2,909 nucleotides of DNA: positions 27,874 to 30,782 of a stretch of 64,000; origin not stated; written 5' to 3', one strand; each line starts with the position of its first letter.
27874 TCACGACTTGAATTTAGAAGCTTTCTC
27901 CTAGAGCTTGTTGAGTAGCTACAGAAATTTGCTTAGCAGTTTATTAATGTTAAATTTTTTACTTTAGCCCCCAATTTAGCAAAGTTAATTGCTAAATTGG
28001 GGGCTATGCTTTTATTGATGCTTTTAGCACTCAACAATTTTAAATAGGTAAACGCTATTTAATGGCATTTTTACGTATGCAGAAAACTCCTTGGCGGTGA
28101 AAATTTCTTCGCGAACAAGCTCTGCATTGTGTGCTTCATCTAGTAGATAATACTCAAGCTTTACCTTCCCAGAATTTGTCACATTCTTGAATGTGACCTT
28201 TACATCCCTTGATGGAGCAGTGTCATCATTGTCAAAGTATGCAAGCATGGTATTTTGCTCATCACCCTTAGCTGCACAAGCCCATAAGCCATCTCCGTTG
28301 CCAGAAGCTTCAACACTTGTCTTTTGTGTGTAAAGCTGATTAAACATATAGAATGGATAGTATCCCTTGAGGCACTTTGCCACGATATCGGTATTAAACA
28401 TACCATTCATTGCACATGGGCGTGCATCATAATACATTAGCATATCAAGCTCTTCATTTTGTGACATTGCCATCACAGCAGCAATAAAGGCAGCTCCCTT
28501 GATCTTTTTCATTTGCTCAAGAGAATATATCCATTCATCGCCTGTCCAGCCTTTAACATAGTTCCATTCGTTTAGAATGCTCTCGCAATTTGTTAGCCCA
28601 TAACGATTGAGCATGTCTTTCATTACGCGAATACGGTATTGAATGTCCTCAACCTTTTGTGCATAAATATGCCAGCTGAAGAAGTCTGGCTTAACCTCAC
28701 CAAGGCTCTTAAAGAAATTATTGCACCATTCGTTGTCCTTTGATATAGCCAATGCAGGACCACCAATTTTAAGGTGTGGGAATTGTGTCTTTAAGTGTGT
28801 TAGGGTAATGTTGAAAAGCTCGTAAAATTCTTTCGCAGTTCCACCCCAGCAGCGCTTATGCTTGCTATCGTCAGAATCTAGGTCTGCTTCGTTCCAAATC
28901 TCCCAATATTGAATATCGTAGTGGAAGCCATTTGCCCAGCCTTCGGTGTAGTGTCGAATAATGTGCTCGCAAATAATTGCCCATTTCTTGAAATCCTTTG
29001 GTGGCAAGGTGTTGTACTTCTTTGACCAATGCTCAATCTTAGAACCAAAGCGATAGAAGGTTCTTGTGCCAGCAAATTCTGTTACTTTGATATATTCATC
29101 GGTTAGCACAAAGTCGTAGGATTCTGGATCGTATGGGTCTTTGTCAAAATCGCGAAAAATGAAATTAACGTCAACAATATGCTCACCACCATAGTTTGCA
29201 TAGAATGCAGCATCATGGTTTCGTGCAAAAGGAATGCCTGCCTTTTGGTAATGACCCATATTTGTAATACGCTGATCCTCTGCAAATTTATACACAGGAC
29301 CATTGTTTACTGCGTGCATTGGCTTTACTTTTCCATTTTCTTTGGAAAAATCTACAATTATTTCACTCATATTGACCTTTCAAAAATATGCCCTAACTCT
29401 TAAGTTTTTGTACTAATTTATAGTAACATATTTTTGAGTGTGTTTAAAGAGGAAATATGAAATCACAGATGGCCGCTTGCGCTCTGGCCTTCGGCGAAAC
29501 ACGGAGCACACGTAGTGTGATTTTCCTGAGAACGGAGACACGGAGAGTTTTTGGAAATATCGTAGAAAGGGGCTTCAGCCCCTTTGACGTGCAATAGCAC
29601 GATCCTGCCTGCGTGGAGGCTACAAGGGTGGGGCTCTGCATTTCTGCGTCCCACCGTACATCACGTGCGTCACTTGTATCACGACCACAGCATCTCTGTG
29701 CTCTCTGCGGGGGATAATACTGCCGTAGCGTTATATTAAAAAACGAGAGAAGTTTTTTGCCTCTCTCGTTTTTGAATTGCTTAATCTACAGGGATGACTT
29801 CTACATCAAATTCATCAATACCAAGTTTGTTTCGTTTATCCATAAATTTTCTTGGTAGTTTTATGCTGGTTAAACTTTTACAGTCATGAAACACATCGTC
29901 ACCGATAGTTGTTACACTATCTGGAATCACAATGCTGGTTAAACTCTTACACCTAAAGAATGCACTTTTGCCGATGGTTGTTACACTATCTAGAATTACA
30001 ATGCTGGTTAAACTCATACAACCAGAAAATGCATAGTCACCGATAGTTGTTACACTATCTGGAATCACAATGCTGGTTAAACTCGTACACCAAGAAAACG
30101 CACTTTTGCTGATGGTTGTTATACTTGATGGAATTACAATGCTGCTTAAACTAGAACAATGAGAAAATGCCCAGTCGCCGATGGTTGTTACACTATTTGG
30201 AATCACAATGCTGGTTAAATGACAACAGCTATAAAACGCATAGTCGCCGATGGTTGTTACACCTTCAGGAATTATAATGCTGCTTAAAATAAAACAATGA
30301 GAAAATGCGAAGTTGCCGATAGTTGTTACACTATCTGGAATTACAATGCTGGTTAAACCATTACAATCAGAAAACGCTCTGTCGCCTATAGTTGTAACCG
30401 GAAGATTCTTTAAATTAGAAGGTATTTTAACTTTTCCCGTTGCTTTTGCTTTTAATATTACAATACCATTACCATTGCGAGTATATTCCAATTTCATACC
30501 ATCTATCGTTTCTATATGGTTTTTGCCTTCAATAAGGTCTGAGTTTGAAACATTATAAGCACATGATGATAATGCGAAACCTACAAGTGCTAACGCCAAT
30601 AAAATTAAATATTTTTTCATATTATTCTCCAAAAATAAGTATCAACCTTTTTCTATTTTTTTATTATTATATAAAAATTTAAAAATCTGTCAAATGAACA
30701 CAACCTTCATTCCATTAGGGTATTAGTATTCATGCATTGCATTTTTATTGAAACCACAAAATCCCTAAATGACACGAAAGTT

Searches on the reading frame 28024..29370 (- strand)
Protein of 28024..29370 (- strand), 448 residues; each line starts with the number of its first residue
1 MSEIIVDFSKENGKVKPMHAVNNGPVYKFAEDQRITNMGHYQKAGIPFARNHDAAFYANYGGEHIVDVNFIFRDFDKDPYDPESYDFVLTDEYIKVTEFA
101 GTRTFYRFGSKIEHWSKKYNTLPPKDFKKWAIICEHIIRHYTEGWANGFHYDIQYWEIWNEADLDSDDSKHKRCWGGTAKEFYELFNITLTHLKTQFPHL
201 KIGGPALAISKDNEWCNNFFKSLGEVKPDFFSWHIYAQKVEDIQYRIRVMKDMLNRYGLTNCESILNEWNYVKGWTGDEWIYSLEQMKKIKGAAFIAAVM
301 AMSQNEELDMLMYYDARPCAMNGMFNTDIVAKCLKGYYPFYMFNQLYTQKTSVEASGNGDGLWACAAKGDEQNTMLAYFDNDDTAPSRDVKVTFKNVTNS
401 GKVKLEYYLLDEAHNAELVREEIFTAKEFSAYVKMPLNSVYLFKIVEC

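Call 10: search_protein_families(library=pfam, proteins=[window:28024-29370:-], max_evalue=0.01)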
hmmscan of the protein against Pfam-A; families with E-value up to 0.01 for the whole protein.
window:28024-29370:- (448 aa): 2 families
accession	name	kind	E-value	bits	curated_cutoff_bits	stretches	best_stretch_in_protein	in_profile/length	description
PF01229.23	Glyco_hydro_39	-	2e-11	43.8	26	1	109-244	107-234/472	Glycosyl hydrolases family 39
PF11790.14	Glyco_hydro_cc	-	2.2e-05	24.6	21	1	186-253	92-161/237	Glycosyl hydrolase catalytic core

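Call 26: find_encoding_contigs(protein=window:28024-29370:-, flank=10000, max_places=10)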
Protein window:28024-29370:- (448 aa): 10 contigs read that carry it; 7 places shown.
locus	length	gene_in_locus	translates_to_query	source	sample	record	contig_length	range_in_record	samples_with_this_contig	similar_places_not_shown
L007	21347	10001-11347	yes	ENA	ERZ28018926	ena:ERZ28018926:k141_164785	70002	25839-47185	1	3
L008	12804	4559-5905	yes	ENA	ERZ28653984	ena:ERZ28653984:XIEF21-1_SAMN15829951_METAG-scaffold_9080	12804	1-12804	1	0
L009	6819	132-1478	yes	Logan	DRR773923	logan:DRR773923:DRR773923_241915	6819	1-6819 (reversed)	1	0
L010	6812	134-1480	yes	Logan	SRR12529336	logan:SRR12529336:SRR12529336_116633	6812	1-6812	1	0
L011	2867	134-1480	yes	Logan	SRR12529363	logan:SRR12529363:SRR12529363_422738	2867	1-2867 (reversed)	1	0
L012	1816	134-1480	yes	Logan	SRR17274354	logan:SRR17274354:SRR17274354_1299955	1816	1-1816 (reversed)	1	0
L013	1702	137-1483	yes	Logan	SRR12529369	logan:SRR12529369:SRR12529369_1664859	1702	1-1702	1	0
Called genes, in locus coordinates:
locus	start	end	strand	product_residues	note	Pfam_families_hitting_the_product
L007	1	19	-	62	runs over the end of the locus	PF13749:HATPase_c_4 (weak)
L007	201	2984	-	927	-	PF13091:PLDc_2 (weak), PF00270:DEAD, PF04851:ResIII, PF00271:Helicase_C, PF26350:DUF8090, PF11907:DUF3427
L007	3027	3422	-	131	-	PF00293:NUDIX, PF14815:NUDIX_4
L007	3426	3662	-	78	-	-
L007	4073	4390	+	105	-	-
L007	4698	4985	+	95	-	-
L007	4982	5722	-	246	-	PF04055:Radical_SAM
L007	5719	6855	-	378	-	PF22560:GMT-wHTH (weak)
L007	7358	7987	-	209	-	PF08378:NERD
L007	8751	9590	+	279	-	-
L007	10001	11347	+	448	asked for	PF01229:Glyco_hydro_39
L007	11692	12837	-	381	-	PF01522:Polysacc_deac_1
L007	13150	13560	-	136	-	PF00472:RF-1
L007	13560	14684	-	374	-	PF03372:Exo_endo_phos, PF19580:Exo_endo_phos_3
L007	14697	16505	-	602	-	PF02321:OEP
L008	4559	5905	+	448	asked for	PF01229:Glyco_hydro_39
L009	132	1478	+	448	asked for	PF01229:Glyco_hydro_39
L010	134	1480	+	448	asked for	PF01229:Glyco_hydro_39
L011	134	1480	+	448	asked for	PF01229:Glyco_hydro_39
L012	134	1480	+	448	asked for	PF01229:Glyco_hydro_39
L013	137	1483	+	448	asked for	PF01229:Glyco_hydro_39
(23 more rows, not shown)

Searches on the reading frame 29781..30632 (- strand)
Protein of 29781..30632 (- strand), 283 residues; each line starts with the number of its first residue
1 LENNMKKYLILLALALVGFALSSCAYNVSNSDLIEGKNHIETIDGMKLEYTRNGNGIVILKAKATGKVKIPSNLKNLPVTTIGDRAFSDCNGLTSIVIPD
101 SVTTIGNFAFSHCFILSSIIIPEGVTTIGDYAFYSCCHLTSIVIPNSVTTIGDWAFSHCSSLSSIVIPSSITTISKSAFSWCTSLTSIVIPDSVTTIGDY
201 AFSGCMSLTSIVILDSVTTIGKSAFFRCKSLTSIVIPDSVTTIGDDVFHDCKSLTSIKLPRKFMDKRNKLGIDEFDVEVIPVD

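Call 10: search_protein_families(library=pfam, proteins=[window:29781-30632:-], max_evalue=0.01)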
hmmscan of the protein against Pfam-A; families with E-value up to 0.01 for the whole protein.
window:29781-30632:- (283 aa): 3 families
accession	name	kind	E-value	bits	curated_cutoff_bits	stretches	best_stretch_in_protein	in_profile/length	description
PF13306.12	LRR_5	-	2.8e-64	215.1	27.7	2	79-185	22-126/127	BspA type Leucine rich repeat region (6 copies)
PF13855.12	LRR_8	-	4.5e-12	46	27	0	217-259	13-56/61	Leucine rich repeat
PF05725.18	FNIP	-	0.00075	20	21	0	139-151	27-39/44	FNIP Repeat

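Call 76: find_encoding_contigs(protein=window:29781-30620:-, flank=10000, max_places=10)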
Protein window:29781-30620:- (279 aa): 5 contigs read that carry it; 3 places shown.
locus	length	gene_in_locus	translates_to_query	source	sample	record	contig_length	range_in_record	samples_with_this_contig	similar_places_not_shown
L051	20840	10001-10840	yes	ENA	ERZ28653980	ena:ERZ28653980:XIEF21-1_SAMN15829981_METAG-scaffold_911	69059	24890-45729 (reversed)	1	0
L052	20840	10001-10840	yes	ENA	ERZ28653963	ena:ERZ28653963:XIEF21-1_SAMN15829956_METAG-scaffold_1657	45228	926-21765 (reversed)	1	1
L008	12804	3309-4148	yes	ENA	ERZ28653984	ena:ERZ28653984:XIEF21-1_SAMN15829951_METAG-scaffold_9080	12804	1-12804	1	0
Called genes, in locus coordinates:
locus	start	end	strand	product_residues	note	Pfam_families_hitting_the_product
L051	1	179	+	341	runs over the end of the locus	PF22521:HypF_C_2 (faint), PF00814:TsaD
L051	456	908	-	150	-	PF00293:NUDIX, PF14815:NUDIX_4 (weak)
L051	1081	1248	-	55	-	-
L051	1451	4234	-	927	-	PF13091:PLDc_2 (weak), PF00270:DEAD, PF04851:ResIII, PF00271:Helicase_C, PF26350:DUF8090, PF11907:DUF3427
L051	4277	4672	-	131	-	PF00293:NUDIX, PF14815:NUDIX_4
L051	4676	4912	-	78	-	-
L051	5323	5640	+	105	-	-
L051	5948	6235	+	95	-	-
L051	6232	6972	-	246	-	PF04055:Radical_SAM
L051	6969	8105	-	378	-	PF22560:GMT-wHTH (weak)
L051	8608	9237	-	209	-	PF08378:NERD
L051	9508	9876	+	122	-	-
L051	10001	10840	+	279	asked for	-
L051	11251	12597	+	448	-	PF01229:Glyco_hydro_39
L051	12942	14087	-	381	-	PF01522:Polysacc_deac_1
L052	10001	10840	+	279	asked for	-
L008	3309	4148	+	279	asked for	-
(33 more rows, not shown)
